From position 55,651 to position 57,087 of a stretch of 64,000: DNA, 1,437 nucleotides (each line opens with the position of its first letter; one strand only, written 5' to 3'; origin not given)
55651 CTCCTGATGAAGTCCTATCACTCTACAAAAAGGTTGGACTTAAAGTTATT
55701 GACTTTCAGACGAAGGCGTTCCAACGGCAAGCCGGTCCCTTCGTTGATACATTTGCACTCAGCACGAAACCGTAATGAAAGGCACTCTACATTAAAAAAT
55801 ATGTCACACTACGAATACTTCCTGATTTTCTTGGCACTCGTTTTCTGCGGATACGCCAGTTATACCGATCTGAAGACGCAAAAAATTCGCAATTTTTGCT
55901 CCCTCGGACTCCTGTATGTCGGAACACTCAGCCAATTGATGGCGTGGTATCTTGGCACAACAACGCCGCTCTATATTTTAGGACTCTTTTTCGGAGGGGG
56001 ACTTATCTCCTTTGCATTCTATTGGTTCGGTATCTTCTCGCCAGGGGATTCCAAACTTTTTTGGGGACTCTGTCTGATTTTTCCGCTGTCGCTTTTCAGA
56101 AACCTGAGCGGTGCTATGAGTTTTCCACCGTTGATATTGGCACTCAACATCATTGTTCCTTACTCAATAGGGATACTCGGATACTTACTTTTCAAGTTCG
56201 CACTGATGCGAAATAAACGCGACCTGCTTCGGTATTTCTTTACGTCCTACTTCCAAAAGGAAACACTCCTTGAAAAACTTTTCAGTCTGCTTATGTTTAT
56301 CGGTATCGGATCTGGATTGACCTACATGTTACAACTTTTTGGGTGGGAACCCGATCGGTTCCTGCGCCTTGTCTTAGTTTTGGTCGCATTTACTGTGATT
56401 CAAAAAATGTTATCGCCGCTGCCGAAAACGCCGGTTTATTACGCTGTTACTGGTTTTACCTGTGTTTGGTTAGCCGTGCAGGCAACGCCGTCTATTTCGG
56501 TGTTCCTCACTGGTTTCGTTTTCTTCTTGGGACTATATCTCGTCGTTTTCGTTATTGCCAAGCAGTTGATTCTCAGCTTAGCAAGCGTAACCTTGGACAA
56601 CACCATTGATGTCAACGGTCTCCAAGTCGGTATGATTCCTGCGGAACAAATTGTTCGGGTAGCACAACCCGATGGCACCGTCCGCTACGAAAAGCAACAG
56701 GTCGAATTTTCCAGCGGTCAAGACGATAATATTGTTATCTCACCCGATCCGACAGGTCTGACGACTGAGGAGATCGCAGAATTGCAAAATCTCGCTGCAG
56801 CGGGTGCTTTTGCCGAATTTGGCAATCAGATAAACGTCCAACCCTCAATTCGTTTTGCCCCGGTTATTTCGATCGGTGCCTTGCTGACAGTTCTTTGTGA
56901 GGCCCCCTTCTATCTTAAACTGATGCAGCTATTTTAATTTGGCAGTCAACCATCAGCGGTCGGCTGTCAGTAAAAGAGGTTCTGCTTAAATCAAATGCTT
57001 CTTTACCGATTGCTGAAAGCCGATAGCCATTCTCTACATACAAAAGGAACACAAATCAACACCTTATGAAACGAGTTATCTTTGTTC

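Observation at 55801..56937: A24 prepilin-type peptidase encoded with Flp-like leaders but no pilus machinery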

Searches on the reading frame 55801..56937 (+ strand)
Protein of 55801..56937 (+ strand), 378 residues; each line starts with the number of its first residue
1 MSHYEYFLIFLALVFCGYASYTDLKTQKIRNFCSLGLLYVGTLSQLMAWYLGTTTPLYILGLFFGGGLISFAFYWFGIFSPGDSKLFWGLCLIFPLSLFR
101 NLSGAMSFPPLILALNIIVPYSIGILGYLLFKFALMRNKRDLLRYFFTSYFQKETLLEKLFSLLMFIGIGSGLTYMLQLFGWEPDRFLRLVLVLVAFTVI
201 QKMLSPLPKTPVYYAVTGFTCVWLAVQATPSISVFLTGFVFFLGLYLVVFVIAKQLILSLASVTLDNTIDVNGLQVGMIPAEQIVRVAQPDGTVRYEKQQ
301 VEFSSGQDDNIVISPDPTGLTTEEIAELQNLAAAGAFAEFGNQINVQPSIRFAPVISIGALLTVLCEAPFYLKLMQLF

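Call 3: search_protein_families(library=pfam, proteins=[window:55801-56937:+], max_evalue=1)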
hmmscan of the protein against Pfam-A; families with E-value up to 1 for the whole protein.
window:55801-56937:+ (378 aa): 3 families
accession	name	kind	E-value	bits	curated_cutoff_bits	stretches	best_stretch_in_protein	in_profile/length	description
PF01478.23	Peptidase_A24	-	9.9e-06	26.4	26.5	1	11-118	2-97/104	Type IV leader peptidase family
PF06819.16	Arc_PepC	-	0.0017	18.9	23.4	1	246-335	5-102/110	Archaeal Peptidase A24 C-terminal Domain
PF20315.3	DUF6611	-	0.64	10.5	27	0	210-257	54-102/168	Family of unknown function (DUF6611)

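Call 4: search_protein_families(library=ncbifam, proteins=[window:55801-56937:+], max_evalue=1)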
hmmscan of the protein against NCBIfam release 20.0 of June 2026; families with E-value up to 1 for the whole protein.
window:55801-56937:+ (378 aa): 0 families

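Call 9: find_homologous_proteins(query=window:55801-56937:+, max_evalue=0.001)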
Query window:55801-56937:+ (378 aa): 598 proteins with E <= 0.001 among 8000 candidates; the best 120 are listed.
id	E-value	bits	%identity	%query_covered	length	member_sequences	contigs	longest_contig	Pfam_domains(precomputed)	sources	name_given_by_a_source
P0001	4.2e-232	788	95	100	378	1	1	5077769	-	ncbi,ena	-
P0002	4.2e-231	785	94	100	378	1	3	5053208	-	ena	-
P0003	5.7e-231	784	94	100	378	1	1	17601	-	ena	-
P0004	7.4e-231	784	95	100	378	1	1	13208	-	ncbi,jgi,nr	ncbi:hypothetical protein C6496_07510 [Candidatus Poribacteria bacterium]|nr:MAG: hypothetical prote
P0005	1.3e-230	783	95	100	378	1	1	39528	-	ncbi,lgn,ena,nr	ncbi:MAG: hypothetical protein OXN25_07135 [Candidatus Poribacteria bacterium]|nr:hypothetical prote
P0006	1.6e-230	783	94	100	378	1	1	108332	PF01478.24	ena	-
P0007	7.3e-230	781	94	100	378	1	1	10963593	-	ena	-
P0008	3.4e-229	779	94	100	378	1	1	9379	-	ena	-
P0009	6.4e-228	774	92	100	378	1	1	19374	-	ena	-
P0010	1.7e-227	773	93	100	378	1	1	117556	-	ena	-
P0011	2.7e-227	772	93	100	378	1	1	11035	-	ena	-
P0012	3.5e-227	772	93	100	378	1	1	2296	-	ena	-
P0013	5.7e-227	771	93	100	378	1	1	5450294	-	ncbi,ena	-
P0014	2.8e-225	766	93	100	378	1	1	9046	-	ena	-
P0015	3.6e-225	765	93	100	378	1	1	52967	-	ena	-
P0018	3.1e-224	762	92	100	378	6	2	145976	PF01478.24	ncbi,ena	-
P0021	3.2e-221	752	95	96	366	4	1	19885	PF01478.24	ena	-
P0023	1.7e-218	743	89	100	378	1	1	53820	PF01478.24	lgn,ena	-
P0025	5.8e-218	742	88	100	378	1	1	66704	PF01478.24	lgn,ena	-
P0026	6.4e-218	741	88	100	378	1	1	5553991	PF01478.24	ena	-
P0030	1.9e-216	737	88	100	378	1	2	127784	PF01478.24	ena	-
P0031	3.0e-216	736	87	100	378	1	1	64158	PF01478.24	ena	-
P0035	3.3e-215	733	87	100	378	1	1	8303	PF01478.24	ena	-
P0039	7.4e-214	728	86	100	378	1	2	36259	PF01478.24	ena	-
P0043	2.3e-213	726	87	100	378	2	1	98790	PF01478.24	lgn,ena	-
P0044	3.7e-213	726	87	100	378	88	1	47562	PF01478.24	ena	-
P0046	6.4e-213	725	87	100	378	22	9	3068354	PF01478.24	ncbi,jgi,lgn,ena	-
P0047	2.2e-212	723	86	100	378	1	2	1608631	PF01478.24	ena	-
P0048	2.8e-212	723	87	99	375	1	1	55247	PF01478.24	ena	-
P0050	7.4e-212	722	87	100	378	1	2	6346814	PF06819.17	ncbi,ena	-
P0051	9.5e-212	721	86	100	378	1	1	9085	PF01478.24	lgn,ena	-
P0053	1.5e-211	720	86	100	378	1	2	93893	PF01478.24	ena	-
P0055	4.4e-210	716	86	99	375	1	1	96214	PF01478.24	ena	-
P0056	4.7e-210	716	86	99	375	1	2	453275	PF01478.24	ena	-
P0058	9.5e-210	715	86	100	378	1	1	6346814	PF06819.17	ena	-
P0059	1.1e-209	714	85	100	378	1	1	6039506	PF06819.17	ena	-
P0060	1.4e-209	714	85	100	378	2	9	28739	PF01478.24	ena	-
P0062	2.9e-209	713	85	100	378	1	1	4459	PF06819.17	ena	-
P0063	3.2e-209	713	86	100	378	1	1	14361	PF01478.24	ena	-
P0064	5.1e-209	712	85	100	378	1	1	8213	PF01478.24,PF06819.17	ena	-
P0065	6.1e-209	712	85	100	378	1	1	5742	PF01478.24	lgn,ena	-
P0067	1.2e-208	711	86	100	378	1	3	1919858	PF01478.24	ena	-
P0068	3.0e-208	710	85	100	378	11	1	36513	PF01478.24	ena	-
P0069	5.9e-208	709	85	99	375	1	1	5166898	PF01478.24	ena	-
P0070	6.6e-208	709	85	100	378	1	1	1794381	PF01478.24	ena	-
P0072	2.3e-207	707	85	99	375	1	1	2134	PF01478.24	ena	-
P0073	2.6e-207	707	85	99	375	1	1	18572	PF01478.24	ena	-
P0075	6.0e-207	705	86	99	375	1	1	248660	PF01478.24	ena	-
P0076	9.3e-207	705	85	99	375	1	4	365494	PF01478.24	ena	-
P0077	1.1e-206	705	85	99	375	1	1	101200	PF01478.24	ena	-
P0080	3.1e-206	703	84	100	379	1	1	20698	PF01478.24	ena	-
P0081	4.7e-206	702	85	99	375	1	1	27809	PF01478.24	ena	-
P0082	7.5e-206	702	85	100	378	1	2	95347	PF01478.24,PF06819.17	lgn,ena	-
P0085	3.3e-205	700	85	99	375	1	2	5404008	PF01478.24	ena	-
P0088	6.2e-205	699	84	99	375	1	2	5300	PF01478.24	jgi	jgi:Flp pilus assembly protein protease CpaA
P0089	6.2e-205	699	85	99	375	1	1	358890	PF01478.24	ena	-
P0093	9.1e-205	698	84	99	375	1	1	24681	PF01478.24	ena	-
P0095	9.8e-205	698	83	100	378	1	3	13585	PF06819.17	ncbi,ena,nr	ncbi:MAG: hypothetical protein OXG97_04415 [Candidatus Poribacteria bacterium]|nr:hypothetical prote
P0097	1.4e-204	698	82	100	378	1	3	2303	PF01478.24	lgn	-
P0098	1.9e-204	697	84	100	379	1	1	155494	PF01478.24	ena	-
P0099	1.9e-204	697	84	99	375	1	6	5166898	PF01478.24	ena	-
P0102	2.6e-204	697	85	100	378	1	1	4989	PF01478.24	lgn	-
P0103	3.1e-204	696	83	100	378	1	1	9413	PF01478.24,PF06819.17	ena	-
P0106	4.4e-204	696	84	99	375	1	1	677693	PF01478.24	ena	-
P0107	4.5e-204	696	84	99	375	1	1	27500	PF01478.24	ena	-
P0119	1.6e-202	691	83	100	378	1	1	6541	PF01478.24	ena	-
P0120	3.0e-202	690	83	100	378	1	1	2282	PF06819.17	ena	-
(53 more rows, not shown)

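Call 12: search_solved_structures(query=window:55801-56937:+, max_evalue=10, show_alignments=3)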
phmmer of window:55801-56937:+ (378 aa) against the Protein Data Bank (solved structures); distinct sequences matched with E-value up to 10: 0.

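Call 23: search_protein_representatives(protein=window:55801-56937:+)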
Query: 378 residues. Proteins with E-value up to 0.001 (for the whole library): 287; up to 1e-10: 106; up to 1e-30: 40. The best 150 are listed.
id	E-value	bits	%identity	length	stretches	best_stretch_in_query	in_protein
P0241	9.1e-185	630.7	75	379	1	1-378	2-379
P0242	5.7e-107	374.7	81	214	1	165-378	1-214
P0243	1.1e-93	330.9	83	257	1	1-187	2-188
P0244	4.6e-78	279.5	62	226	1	136-353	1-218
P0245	1.2e-67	245.3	39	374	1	4-372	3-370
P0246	3.2e-66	240.6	40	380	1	3-375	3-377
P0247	6.4e-64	233.0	36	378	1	2-372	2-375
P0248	7.5e-63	229.5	55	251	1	20-228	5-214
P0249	9.3e-61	222.6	36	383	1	1-375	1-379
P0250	7.9e-60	219.5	37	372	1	1-371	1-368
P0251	5.5e-59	216.8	35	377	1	1-376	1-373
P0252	5.3e-58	213.5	77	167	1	207-335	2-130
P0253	5.6e-58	213.4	38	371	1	4-371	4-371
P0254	8.5e-57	209.6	89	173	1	1-111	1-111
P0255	5.8e-55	203.5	35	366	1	5-371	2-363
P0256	1.4e-54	202.2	34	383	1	1-377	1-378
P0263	9.4e-46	173.2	32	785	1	1-370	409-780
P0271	5.0e-39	151.1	33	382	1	4-371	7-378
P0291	8.1e-25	104.3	34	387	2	125-365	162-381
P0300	7.7e-21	91.2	27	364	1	6-374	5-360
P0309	1.1e-17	80.9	30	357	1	4-370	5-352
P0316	4.5e-16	75.5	27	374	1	8-366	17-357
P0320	2.7e-15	73.0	31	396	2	8-131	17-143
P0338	1.0e-11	61.2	27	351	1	6-374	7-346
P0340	3.7e-11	59.4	26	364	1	10-378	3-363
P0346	9.7e-11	58.0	28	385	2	5-107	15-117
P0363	1.4e-09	54.2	33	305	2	7-124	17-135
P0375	1.1e-08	51.2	32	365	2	11-132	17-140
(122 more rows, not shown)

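Call 25: search_solved_structures(query=A3, max_evalue=10, show_alignments=3)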
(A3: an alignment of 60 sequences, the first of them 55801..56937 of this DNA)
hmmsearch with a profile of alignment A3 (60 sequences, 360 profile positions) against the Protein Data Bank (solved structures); distinct sequences matched with E-value up to 10: 5.
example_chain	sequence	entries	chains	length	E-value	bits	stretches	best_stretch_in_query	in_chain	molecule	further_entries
3s0x_A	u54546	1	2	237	7.5e-08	35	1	13-126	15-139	Peptidase A24B, FlaK domain protein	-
1kgd_A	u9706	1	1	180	1.9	10.7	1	278-346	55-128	PERIPHERAL PLASMA MEMBRANE CASK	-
5abb_Z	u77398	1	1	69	3.6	9.8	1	34-82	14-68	GREEN-LIGHT ABSORBING PROTEORHODOPSIN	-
3j9t_M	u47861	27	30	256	3.7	9.7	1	242-318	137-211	V-type proton ATPase subunit D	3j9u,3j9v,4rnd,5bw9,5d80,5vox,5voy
4c0r_A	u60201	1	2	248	8.1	8.6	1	262-324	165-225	PUTATIVE AMINO ACID BINDING PROTEIN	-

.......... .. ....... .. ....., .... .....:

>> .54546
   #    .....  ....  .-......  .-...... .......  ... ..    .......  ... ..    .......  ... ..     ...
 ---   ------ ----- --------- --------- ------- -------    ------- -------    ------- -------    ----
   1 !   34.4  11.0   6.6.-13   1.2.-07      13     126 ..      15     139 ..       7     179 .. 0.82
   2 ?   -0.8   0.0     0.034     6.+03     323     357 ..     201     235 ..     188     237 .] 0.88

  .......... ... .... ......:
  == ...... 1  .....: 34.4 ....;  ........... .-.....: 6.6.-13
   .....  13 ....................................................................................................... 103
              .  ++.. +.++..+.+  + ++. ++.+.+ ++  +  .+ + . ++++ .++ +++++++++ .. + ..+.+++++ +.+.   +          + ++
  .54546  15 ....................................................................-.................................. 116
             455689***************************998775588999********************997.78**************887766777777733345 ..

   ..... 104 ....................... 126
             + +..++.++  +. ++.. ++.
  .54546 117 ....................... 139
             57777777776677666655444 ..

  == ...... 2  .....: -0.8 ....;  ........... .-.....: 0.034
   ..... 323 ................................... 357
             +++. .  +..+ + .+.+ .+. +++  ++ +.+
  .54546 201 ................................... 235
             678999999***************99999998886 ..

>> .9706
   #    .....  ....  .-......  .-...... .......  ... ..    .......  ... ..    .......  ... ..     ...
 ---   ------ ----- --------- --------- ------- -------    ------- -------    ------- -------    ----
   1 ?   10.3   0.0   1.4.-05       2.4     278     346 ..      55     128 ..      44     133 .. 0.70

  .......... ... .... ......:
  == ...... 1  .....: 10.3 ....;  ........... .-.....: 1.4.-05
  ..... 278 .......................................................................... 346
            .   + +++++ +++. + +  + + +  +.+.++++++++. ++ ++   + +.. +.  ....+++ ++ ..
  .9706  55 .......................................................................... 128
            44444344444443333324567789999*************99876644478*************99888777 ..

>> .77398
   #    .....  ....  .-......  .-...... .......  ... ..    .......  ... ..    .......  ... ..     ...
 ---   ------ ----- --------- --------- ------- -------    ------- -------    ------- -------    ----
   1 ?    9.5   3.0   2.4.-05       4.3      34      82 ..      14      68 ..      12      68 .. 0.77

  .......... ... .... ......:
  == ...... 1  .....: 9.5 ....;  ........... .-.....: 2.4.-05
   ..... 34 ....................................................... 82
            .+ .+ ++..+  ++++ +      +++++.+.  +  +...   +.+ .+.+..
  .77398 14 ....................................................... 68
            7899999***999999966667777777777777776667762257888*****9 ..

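Call 26: search_protein_families(library=pfam, alignment_id=A3, max_evalue=0.01)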
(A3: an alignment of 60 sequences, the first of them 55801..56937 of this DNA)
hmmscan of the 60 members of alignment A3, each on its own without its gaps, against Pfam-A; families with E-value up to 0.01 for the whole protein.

A. member 1, window:55801-56937:+ (378 aa): 2 families
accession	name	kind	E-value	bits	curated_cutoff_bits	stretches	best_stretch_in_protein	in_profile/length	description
PF01478.23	Peptidase_A24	-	9.9e-06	26.4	26.5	1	11-118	2-97/104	Type IV leader peptidase family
PF06819.16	Arc_PepC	-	0.0017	18.9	23.4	0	246-335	5-102/110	Archaeal Peptidase A24 C-terminal Domain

B. families by the number of members that match (of 60 scanned): 6 families
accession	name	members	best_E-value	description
PF01478.23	Peptidase_A24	59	1.3e-12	Type IV leader peptidase family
PF06819.16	Arc_PepC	41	9.4e-12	Archaeal Peptidase A24 C-terminal Domain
PF06847.16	Arc_PepC_II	7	4.5e-06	Archaeal Peptidase A24 C-terminus Type II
PF19747.4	DUF6234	1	0.0047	Family of unknown function (DUF6234)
PF07786.18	HGSNAT_cat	1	0.0067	Heparan-alpha-glucosaminide N-acetyltransferase, catalytic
PF11992.13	TgpA_N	1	0.007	TgpA N-terminal domain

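Call 30: find_encoding_contigs(protein=P0245, flank=10000, max_places=3)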
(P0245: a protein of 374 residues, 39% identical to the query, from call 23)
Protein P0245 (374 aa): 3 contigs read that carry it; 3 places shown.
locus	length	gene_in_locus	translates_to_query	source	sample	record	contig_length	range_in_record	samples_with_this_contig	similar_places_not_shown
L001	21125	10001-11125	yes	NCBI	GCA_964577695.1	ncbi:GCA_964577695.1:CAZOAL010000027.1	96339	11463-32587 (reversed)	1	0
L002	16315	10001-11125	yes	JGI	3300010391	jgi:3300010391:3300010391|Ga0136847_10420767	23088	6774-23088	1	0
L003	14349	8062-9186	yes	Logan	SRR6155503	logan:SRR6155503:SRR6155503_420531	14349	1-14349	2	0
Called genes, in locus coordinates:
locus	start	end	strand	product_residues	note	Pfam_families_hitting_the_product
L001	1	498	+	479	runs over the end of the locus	PF04313:HSDR_N, PF04851:ResIII, PF18766:SWI2_SNF2, PF11867:T1RH-like_C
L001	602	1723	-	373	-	PF01266:DAO, PF13738:Pyr_redox_3 (faint), PF01593:Amino_oxidase (faint)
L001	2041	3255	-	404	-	PF03349:Toluene_X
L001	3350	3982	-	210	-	-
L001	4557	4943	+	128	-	-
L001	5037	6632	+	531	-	PF13435:Cytochrome_C554, PF01323:DSBA (weak), PF03227:GILT, PF13743:Thioredoxin_5 (weak)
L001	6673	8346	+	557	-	PF00534:Glycos_transf_1, PF13692:Glyco_trans_1_4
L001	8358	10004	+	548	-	PF00534:Glycos_transf_1 (weak), PF13692:Glyco_trans_1_4 (weak)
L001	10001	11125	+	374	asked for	PF01478:Peptidase_A24, PF06819:Arc_PepC (faint)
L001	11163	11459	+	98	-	PF03992:ABM (weak)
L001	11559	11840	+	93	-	-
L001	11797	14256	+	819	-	PF02012:BNR (faint), PF15902:Sortilin-Vps10, PF25852:DUF6242_C (faint), PF15902:Sortilin-Vps10 (weak), PF14870:PSII_BNR, PF13860:FlgD_ig, PF18962:Por_Secre_tail (faint)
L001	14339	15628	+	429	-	PF16822:ALGX (faint), PF13472:Lipase_GDSL_2 (weak)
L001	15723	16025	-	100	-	-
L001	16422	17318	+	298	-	PF02633:Creatininase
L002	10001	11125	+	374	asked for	PF01478:Peptidase_A24, PF06819:Arc_PepC (faint)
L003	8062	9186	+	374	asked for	PF01478:Peptidase_A24, PF06819:Arc_PepC (faint)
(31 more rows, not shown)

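Call 34: find_encoding_contigs(protein=P0300, flank=10000, max_places=2)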
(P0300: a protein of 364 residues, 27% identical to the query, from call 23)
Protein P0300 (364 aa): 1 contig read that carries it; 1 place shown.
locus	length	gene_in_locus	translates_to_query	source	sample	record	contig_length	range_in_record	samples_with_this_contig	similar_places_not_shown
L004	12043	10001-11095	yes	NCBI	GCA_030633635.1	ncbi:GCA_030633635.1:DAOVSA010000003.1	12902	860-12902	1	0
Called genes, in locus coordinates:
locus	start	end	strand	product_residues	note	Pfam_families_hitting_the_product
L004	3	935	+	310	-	PF04055:Radical_SAM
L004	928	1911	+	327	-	PF04055:Radical_SAM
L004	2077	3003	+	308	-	PF04055:Radical_SAM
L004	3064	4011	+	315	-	PF04055:Radical_SAM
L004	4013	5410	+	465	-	PF04055:Radical_SAM, PF13353:Fer4_12 (weak)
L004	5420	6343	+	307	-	PF04055:Radical_SAM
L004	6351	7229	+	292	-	PF13938:DUF4213, PF04016:DUF364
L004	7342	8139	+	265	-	PF04467:DUF483 (weak)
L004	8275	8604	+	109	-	-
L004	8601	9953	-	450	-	PF00534:Glycos_transf_1, PF13692:Glyco_trans_1_4, PF13524:Glyco_trans_1_2 (weak)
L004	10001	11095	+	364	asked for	PF06819:Arc_PepC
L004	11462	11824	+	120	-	-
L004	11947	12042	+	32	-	?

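Call 35: find_encoding_contigs(protein=P0338, flank=10000, max_places=2)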
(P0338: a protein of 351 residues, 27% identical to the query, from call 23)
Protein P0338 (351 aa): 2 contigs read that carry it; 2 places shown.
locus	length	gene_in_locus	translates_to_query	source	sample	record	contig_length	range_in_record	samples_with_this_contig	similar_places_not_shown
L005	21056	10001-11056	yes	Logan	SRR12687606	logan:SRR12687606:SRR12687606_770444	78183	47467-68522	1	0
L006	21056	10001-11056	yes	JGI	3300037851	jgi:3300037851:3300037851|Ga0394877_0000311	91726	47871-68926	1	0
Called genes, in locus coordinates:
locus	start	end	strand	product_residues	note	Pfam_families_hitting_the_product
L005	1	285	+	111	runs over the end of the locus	-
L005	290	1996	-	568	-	PF11617:Cu-binding_MopE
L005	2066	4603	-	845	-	-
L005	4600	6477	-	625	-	PF11617:Cu-binding_MopE (faint)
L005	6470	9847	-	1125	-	-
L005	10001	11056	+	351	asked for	PF01478:Peptidase_A24 (weak)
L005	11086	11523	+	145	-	PF27806:HxsD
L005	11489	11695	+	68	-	-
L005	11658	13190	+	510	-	PF04055:Radical_SAM, PF13353:Fer4_12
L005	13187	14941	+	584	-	PF04055:Radical_SAM, PF01636:APH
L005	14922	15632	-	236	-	-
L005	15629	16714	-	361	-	-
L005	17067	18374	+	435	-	PF02624:YcaO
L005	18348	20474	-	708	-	PF04055:Radical_SAM, PF00534:Glycos_transf_1, PF13692:Glyco_trans_1_4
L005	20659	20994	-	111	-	-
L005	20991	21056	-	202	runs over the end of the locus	PF01876:RNase_P_p30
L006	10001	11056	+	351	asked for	PF01478:Peptidase_A24 (weak)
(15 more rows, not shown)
